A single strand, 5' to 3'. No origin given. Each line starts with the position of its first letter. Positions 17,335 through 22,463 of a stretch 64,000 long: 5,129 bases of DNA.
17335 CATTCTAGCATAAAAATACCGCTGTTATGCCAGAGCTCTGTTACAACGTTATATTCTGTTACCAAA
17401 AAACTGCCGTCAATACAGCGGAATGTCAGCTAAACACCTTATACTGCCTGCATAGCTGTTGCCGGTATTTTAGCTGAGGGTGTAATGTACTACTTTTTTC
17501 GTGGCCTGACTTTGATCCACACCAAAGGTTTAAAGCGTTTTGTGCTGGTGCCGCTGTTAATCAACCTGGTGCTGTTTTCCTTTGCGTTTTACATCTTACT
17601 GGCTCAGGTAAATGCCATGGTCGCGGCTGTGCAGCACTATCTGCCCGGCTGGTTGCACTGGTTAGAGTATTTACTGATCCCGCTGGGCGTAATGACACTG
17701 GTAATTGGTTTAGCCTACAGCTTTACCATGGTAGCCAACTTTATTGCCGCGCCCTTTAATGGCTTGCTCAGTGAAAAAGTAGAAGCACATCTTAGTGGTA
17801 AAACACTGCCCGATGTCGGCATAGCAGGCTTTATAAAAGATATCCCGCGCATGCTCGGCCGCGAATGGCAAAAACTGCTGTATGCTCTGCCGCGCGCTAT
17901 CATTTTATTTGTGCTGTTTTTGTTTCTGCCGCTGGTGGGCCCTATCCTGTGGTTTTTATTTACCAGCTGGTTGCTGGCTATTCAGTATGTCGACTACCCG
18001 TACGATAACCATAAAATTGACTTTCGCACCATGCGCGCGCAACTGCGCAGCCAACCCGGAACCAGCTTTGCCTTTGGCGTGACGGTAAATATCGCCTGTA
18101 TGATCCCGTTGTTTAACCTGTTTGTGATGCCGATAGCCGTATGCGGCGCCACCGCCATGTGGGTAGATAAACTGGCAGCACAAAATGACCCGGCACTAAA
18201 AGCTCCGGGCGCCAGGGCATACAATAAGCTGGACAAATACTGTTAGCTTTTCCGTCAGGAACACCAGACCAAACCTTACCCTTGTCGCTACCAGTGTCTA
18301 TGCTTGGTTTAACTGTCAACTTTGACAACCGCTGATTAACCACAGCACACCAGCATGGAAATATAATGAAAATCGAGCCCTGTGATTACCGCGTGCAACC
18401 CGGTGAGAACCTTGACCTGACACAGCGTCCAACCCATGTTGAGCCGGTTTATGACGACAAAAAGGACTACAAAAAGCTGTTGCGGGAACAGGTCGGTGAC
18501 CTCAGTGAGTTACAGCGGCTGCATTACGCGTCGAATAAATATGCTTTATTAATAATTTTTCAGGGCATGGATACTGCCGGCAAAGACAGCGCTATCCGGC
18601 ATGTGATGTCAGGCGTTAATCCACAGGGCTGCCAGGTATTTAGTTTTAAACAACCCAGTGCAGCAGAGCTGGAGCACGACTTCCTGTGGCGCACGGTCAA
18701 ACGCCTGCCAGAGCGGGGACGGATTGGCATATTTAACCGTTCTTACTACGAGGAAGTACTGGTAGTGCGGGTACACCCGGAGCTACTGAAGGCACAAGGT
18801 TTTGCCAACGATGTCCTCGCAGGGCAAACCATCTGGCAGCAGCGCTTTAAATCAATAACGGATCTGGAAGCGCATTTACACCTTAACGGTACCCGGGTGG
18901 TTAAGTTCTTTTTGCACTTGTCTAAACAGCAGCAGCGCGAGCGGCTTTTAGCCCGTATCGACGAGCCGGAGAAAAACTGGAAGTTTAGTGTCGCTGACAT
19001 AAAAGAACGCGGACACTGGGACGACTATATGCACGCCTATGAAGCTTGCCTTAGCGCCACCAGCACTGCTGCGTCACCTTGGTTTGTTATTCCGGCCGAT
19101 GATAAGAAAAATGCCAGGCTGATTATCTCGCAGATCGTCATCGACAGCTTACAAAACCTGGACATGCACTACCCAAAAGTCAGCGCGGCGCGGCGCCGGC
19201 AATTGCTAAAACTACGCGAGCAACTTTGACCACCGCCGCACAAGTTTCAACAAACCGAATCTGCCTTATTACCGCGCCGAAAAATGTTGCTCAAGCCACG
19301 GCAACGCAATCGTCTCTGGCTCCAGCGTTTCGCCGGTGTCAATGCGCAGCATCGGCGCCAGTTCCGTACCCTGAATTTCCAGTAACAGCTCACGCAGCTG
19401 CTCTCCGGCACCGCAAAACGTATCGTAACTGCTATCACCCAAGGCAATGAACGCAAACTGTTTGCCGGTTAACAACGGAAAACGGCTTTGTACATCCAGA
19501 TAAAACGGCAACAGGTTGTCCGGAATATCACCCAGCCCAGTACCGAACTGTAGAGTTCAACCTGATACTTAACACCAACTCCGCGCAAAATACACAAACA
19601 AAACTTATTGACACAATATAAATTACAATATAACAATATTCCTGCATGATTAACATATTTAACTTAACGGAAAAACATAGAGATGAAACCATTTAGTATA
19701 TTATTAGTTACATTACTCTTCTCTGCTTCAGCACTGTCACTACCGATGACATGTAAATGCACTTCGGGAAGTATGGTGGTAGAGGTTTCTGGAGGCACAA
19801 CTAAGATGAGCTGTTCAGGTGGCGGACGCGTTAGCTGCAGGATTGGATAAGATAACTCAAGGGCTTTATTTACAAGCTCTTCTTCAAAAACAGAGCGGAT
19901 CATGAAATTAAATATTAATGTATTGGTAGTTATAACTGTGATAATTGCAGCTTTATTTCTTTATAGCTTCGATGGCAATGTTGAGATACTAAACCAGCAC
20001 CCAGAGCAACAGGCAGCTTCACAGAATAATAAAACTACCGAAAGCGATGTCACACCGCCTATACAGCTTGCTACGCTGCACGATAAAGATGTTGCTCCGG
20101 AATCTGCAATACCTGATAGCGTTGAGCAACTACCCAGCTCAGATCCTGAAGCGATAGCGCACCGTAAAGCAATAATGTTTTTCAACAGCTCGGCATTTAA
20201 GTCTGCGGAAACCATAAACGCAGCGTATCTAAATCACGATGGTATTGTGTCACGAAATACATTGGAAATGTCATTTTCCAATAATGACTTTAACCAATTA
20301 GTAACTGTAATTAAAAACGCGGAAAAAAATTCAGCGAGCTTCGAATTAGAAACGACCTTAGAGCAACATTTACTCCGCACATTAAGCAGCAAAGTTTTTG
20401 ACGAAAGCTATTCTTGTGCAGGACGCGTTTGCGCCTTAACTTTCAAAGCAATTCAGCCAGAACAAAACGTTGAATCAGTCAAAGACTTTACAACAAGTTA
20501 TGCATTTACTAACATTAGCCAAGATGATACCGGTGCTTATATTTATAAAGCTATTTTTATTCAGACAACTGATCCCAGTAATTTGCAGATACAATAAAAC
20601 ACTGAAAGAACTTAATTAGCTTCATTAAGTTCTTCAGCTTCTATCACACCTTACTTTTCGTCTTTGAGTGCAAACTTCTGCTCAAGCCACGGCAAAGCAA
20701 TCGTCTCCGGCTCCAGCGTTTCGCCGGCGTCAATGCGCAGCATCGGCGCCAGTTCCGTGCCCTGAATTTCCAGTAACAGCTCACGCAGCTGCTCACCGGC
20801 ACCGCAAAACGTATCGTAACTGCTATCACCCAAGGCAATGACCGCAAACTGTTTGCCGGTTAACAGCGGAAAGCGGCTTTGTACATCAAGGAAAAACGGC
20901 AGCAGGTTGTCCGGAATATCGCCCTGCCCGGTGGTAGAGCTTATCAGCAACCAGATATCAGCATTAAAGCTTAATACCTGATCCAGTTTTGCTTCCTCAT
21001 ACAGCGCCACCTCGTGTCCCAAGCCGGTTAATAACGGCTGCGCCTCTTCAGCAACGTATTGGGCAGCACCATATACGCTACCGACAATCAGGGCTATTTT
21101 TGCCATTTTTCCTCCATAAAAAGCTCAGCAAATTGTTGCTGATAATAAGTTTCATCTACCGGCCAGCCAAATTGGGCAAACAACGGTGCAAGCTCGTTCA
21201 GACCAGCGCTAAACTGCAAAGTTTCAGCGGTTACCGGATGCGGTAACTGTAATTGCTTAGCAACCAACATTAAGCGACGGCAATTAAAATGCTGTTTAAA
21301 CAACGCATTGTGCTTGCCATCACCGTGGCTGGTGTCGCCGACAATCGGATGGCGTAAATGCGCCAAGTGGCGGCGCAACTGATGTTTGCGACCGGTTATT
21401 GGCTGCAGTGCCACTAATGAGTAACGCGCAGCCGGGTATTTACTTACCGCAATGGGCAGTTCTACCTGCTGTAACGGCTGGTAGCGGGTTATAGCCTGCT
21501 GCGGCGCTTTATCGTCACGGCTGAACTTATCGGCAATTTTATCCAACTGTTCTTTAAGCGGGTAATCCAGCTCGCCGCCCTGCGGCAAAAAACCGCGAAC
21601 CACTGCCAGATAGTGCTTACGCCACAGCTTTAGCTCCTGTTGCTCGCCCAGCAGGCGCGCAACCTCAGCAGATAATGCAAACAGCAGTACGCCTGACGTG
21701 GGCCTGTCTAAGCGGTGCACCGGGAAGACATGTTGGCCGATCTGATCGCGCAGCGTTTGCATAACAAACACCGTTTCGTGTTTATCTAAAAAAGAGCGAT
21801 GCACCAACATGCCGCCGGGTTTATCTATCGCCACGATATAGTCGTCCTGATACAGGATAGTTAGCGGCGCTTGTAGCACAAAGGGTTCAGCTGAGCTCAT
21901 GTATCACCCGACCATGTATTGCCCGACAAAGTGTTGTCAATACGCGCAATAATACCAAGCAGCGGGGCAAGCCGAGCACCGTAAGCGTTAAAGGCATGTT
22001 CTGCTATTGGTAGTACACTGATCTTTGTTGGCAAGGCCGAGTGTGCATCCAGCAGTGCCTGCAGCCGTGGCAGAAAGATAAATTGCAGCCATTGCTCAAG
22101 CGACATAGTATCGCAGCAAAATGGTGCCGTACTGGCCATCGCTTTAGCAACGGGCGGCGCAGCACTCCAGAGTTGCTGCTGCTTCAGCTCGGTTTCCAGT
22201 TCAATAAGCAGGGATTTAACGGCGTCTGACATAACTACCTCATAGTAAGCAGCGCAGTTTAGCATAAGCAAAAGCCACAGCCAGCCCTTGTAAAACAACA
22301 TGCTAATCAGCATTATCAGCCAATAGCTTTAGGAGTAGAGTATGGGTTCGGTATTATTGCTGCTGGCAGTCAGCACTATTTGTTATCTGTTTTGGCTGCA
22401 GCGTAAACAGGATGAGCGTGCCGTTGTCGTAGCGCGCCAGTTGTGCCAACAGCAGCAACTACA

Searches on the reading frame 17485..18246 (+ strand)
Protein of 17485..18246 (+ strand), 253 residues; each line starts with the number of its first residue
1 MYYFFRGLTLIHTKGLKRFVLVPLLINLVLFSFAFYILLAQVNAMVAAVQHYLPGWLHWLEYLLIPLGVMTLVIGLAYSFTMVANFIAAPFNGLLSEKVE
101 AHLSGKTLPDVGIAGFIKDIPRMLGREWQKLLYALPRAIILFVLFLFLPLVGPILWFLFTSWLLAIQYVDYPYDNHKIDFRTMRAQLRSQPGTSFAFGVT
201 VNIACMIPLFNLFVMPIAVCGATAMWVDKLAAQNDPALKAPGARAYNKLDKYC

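Call 59: search_protein_families(library=pfam, proteins=[window:17485-18246:+], max_evalue=0.00001)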
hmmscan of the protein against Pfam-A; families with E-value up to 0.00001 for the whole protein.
window:17485-18246:+ (253 aa): 1 family
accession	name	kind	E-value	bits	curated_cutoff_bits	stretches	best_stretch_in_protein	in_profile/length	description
PF07264.17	EI24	-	4.4e-53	180.8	32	1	3-216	1-199/199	Sulfate transporter CysZ/Etoposide-induced protein 2.4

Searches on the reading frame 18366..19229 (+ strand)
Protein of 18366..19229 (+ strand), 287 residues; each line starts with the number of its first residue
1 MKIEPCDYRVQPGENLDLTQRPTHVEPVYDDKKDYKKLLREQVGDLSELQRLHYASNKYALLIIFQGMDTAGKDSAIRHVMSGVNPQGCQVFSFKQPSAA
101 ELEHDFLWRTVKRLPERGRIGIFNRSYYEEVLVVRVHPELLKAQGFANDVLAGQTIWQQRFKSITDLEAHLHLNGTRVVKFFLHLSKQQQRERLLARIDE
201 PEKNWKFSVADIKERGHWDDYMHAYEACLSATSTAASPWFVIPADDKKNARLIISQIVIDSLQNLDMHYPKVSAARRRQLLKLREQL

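Call 7: search_protein_families(library=pfam, proteins=[window:18366-19229:+])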
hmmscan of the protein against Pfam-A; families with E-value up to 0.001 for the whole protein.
window:18366-19229:+ (287 aa): 1 family
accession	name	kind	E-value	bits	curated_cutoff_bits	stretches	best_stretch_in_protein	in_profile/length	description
PF03976.20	PPK2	-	8.7e-67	225.5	22.3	1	31-265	3-224/229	Polyphosphate kinase 2 (PPK2)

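Call 8: search_protein_families(library=ncbifam, proteins=[window:18366-19229:+])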
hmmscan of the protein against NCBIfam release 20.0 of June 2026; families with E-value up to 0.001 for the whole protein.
window:18366-19229:+ (287 aa): 5 families
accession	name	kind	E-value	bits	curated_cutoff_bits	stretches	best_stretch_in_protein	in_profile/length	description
NF042973.1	ADPpolyPPhtase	equivalog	3.4e-149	495.7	450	1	5-287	3-285/285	ADP-polyphosphate phosphotransferase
TIGR03709.1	PPK2_rel_1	subfamily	9.8e-116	385.6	247.2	1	7-278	3-262/264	PPK2 family polyphosphate kinase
TIGR03708.1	poly_P_AMP_trns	equivalog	1.1e-55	189.3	547.65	1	31-263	271-490/493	polyphosphate:AMP phosphotransferase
TIGR03707.1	PPK2_P_aer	equivalog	1.1e-46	159.4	301.8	1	31-264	3-223/230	polyphosphate kinase 2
NF050016.1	PolyPhAMPPhtase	equivalog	1.1e-43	149.5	800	1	29-263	252-470/472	polyphosphate:AMP phosphotransferase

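Call 24: find_homologous_proteins(query=window:18366-19229:+, max_evalue=1e-80)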
Query window:18366-19229:+ (287 aa): 7943 proteins with E <= 1e-80 among 8000 candidates; the best 120 are listed.
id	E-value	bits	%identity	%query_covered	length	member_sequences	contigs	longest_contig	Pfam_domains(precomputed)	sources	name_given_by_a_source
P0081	1.0e-179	614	94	100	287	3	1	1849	PF03976.21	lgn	-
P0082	2.6e-176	602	93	100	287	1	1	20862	PF03976.21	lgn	-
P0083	1.1e-167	574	86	100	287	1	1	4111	PF03976.21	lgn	-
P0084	3.2e-167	573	86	100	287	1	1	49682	PF03976.21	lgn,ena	-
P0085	7.3e-167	571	86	100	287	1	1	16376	PF03976.21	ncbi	-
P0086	2.8e-158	543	82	100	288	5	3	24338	PF03976.21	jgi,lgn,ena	-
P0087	7.9e-157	539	80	100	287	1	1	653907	PF03976.21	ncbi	ncbi:ADP-polyphosphate phosphotransferase [Rheinheimera gaetbuli]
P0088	1.3e-156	538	81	100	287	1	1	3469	PF03976.21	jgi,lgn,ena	-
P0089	1.7e-153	528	78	100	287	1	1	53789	PF03976.21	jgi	jgi:PPK2 family polyphosphate:nucleotide phosphotransferase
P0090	1.9e-153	527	79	100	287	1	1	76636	PF03976.21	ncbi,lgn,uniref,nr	ncbi:ADP-polyphosphate phosphotransferase [Marinobacterium rhizophilum]|uniref:ADP-polyphosphate pho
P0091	2.0e-153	527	79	100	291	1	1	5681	PF03976.21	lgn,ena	-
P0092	2.7e-153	527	79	100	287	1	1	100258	PF03976.21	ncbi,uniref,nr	ncbi:ADP-polyphosphate phosphotransferase [Marinobacterium sedimentorum]|uniref:ADP-polyphosphate ph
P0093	4.9e-153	526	78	100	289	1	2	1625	PF03976.21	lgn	-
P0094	5.0e-153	526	79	100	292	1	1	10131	PF03976.21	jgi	jgi:PPK2 family polyphosphate:nucleotide phosphotransferase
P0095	6.9e-153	526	78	100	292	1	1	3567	PF03976.21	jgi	jgi:PPK2 family polyphosphate:nucleotide phosphotransferase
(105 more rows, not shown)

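Call 25: find_encoding_contigs(protein=P0082, flank=8000, max_places=4)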
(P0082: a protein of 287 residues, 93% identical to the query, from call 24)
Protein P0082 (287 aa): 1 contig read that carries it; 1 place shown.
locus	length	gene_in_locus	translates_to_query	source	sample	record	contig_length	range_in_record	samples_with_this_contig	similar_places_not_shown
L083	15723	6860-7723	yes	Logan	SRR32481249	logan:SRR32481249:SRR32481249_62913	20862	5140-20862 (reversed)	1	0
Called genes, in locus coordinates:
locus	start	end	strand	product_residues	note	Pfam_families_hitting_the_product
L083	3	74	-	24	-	?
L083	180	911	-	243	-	PF00318:Ribosomal_S2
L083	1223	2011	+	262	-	PF00557:Peptidase_M24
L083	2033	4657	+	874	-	PF01909:NTP_transf_2 (weak), PF08335:GlnD_UR_UTase, PF27444:GlnD_3rd, PF01842:ACT (faint), PF01966:HD, PF27446:GlnD_5th, PF13291:ACT_4 (faint)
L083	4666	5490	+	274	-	PF14805:THDPS_N_2, PF25084:LbH_EIF2B (faint), PF00132:Hexapep (weak), PF14602:Hexapep_2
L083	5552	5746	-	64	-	-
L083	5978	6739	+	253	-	PF07264:EI24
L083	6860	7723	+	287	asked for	PF03976:PPK2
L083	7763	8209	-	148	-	PF00258:Flavodoxin_1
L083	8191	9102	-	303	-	PF00849:PseudoU_synth_2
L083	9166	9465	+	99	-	PF11743:DUF3301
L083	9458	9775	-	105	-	PF06127:Mpo1-like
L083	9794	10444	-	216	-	-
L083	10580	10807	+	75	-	PF10982:DUF2789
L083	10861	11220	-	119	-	PF11399:DUF3192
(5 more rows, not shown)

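Call 26: find_encoding_contigs(protein=P0084, flank=8000, max_places=4)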
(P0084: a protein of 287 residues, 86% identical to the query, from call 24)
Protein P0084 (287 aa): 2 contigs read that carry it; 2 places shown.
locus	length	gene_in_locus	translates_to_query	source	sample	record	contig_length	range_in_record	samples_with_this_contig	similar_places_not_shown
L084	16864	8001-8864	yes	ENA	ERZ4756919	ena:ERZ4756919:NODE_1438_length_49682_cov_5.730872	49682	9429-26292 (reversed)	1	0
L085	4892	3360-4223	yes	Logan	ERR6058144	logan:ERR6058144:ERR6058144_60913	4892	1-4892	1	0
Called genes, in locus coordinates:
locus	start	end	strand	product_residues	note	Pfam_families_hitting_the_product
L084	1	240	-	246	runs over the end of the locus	PF00696:AA_kinase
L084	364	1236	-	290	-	PF00889:EF_TS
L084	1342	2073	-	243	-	PF00318:Ribosomal_S2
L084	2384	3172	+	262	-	PF00557:Peptidase_M24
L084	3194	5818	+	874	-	PF01909:NTP_transf_2 (weak), PF08335:GlnD_UR_UTase, PF27444:GlnD_3rd, PF01842:ACT (faint), PF01966:HD, PF27446:GlnD_5th, PF13291:ACT_4 (faint)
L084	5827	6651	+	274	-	PF14805:THDPS_N_2, PF25084:LbH_EIF2B (faint), PF00132:Hexapep (weak), PF14602:Hexapep_2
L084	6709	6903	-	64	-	-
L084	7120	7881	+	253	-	PF07264:EI24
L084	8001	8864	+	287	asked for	PF03976:PPK2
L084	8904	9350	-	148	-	PF00258:Flavodoxin_1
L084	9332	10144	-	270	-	PF00849:PseudoU_synth_2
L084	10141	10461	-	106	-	PF04287:DUF446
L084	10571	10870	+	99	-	PF11743:DUF3301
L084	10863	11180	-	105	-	PF06127:Mpo1-like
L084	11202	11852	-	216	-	-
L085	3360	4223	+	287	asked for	PF03976:PPK2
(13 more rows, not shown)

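Call 27: find_encoding_contigs(protein=P0085, flank=8000, max_places=4)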
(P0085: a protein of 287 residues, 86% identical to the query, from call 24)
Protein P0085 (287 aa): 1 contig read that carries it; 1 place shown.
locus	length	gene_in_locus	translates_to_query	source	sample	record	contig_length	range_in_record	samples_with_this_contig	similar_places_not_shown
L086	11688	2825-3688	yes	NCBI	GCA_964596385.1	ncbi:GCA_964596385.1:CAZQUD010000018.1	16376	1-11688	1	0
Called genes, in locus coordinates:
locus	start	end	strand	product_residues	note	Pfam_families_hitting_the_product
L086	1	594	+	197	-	?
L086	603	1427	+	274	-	PF14805:THDPS_N_2, PF25084:LbH_EIF2B (faint), PF00132:Hexapep (weak), PF14602:Hexapep_2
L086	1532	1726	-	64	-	-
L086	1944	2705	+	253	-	PF07264:EI24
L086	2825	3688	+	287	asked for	PF03976:PPK2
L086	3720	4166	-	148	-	PF00258:Flavodoxin_1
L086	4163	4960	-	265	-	PF00849:PseudoU_synth_2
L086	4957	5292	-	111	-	PF04287:DUF446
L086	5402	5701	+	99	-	PF11743:DUF3301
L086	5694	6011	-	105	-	PF06127:Mpo1-like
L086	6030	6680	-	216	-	-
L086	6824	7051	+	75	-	PF10982:DUF2789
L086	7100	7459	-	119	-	PF11399:DUF3192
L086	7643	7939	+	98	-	-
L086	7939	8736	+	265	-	PF10071:DUF2310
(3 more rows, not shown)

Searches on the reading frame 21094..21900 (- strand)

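Call 7: search_protein_families(library=pfam, proteins=[window:21094-21900:-])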
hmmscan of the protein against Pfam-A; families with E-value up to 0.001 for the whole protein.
window:21094-21900:- (268 aa): 1 family
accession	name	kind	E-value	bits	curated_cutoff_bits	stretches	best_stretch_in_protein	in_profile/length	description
PF00849.27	PseudoU_synth_2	-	1.4e-30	107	26.8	1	22-181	2-152/152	RNA pseudouridylate synthase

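Call 8: search_protein_families(library=ncbifam, proteins=[window:21094-21900:-])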
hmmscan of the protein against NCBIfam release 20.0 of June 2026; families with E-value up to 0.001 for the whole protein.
window:21094-21900:- (268 aa): 7 families
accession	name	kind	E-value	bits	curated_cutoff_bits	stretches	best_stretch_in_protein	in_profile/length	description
NF008321.0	PRK11112.1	equivalog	8.6e-116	385.7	328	1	13-249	2-239/257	tRNA pseudouridine(65) synthase TruC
TIGR00005.1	rluA_subfam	subfamily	7.4e-45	153.5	192.7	1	4-235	64-287/298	RluA family pseudouridine synthase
NF008249.0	PRK11025.1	equivalog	4.3e-28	98.1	378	1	14-236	94-304/317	23S rRNA pseudouridine(955/2504/2580) synthase RluC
NF007543.0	PRK10158.1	equivalog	8.5e-26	91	286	1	12-232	13-215/219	bifunctional tRNA pseudouridine(32) synthase/23S rRNA pseudouridine(746) synthase RluA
NF008385.0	PRK11180.1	equivalog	1.3e-22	80.6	351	1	11-235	82-302/325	23S rRNA pseudouridine(1911/1915/1917) synthase RluD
TIGR01621.1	RluA-like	hypoth_equivalog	6.3e-18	64.8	222.3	1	13-195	2-169/217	TIGR01621 family pseudouridine synthase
TIGR00093.1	TIGR00093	subfamily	4.1e-07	29.9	109.3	1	27-185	2-134/161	pseudouridine synthase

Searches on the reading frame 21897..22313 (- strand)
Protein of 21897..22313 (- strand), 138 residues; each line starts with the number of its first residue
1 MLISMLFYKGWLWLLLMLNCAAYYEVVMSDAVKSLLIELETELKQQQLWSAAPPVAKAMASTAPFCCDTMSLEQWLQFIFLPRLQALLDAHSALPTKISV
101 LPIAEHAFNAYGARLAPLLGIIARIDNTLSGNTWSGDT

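Call 59: search_protein_families(library=pfam, proteins=[window:21897-22313:-], max_evalue=0.00001)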
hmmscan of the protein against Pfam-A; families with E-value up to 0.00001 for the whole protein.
window:21897-22313:- (138 aa): 1 family
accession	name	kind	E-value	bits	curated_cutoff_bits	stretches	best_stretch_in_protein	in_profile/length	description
PF04287.17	DUF446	-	2.7e-32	111.1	25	1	32-127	2-97/98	tRNA pseudouridine synthase C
